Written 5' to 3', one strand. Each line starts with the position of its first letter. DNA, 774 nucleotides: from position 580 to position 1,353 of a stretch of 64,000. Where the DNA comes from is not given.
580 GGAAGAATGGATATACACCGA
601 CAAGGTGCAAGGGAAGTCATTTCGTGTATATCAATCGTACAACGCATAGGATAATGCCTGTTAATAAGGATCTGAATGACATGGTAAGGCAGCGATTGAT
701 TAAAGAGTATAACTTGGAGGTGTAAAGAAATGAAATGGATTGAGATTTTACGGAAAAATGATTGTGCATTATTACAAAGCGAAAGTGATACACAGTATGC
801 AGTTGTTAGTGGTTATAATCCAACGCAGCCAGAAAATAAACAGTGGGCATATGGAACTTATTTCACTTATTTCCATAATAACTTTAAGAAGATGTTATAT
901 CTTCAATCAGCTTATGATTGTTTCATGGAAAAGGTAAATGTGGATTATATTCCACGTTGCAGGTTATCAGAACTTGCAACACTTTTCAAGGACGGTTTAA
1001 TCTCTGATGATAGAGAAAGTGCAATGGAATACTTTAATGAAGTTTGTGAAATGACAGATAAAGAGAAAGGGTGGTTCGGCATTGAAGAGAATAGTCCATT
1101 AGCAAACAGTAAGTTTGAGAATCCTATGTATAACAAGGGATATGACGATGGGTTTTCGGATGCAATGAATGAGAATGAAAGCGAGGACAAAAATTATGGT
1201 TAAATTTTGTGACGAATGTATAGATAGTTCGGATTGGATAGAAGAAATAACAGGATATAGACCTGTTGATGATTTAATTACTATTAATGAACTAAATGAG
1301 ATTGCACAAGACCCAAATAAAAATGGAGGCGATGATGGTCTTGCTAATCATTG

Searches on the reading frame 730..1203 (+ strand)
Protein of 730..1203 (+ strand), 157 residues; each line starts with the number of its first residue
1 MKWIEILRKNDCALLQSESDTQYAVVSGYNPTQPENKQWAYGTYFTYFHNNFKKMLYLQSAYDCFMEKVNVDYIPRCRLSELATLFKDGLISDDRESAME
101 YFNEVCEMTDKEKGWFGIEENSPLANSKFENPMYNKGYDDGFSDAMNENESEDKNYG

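Call 96: find_encoding_contigs(protein=window:730-1203:+, flank=10000, max_places=2)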
Protein window:730-1203:+ (157 aa): 24 contigs read that carry it; 2 places shown.
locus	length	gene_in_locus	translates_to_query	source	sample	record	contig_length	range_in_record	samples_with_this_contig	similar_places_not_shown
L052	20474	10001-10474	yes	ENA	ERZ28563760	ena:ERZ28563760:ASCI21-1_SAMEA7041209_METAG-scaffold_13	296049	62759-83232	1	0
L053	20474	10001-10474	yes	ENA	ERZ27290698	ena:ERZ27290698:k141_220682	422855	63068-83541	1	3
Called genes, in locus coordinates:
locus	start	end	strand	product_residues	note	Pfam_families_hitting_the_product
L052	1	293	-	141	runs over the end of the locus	PF00383:dCMP_cyt_deam_1, PF14437:MafB19-deam (weak)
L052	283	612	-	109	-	-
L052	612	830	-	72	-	-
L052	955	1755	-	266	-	-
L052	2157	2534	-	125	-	-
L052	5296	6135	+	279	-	-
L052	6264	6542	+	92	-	PF13443:HTH_26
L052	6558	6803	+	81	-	-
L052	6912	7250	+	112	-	PF05973:Gp49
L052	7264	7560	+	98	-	PF01381:HTH_3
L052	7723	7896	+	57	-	-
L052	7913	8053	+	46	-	-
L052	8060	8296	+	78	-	-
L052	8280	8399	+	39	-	-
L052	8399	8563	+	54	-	-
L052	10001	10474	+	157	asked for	-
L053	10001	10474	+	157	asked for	-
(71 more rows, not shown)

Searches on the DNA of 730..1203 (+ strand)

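Call 100: search_rna_families(source=L052, start=2000, end=5600, threshold=evalue, max_evalue=0.1)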
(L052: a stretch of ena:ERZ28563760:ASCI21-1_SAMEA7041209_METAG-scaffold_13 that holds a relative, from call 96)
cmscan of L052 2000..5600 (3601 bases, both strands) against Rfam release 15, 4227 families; matches with E-value up to 0.1: 0.
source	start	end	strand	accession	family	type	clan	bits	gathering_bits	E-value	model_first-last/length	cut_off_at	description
